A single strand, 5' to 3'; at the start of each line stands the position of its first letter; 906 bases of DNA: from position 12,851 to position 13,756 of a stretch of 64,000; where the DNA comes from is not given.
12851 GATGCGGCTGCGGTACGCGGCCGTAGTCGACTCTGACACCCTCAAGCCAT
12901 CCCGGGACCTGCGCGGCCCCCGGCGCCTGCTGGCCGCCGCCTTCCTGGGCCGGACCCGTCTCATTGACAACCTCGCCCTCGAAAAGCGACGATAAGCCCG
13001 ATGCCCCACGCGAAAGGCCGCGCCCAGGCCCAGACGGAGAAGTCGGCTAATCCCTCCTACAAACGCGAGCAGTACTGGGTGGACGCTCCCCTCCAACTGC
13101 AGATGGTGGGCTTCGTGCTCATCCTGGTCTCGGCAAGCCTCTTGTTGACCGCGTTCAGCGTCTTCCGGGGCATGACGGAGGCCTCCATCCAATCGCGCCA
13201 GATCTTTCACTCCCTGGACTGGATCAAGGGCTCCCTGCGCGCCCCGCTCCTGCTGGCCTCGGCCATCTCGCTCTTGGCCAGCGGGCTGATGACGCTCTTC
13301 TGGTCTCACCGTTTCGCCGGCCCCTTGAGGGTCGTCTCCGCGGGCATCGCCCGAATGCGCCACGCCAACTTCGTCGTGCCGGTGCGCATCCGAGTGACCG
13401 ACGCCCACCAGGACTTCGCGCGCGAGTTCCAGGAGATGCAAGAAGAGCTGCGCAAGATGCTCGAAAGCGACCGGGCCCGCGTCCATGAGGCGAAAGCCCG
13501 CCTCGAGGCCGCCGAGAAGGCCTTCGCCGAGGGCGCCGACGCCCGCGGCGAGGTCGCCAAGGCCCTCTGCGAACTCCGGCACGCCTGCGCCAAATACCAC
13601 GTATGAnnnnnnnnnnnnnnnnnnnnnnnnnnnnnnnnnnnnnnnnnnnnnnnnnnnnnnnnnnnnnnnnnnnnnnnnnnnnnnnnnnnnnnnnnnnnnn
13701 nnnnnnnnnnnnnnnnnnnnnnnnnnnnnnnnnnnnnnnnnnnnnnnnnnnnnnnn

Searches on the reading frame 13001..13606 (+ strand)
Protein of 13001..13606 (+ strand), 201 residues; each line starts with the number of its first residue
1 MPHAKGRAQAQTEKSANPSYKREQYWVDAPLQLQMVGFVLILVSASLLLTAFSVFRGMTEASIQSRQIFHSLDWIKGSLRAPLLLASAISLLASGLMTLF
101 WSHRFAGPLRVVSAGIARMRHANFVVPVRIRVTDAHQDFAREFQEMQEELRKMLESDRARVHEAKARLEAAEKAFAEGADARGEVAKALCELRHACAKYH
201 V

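Call 15: find_encoding_contigs(protein=window:13001-13606:+, flank=10000, max_places=1)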
Protein window:13001-13606:+ (201 aa): 11 contigs read that carry it; 1 place shown.
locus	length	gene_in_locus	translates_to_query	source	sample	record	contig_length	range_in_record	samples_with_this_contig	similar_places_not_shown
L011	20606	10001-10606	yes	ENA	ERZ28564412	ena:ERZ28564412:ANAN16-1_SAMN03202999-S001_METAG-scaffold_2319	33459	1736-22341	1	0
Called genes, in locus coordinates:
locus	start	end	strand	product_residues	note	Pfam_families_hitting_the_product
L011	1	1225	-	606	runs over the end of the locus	-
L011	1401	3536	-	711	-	PF13428:TPR_14 (faint), PF13472:Lipase_GDSL_2 (weak), PF13174:TPR_6 (faint), PF13181:TPR_8 (faint), PF13424:TPR_12 (faint), PF00515:TPR_1 (faint), PF13371:TPR_9, PF13432:TPR_16 (weak), +4 more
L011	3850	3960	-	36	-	-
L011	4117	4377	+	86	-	-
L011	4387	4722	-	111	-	PF04972:BON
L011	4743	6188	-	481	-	-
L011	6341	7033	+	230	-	PF01113:DapB_N, PF05173:DapB_C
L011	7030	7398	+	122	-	-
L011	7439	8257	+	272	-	PF02548:Pantoate_transf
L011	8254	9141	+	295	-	PF02129:Peptidase_S15, PF00561:Abhydrolase_1, PF12146:Hydrolase_4, PF12697:Abhydrolase_6, PF00326:Peptidase_S9 (weak)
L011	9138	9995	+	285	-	PF02569:Pantoate_ligase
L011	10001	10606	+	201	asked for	-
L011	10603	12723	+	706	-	-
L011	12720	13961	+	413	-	PF00595:PDZ (faint), PF13180:PDZ_2 (faint), PF17820:PDZ_6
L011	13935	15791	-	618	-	-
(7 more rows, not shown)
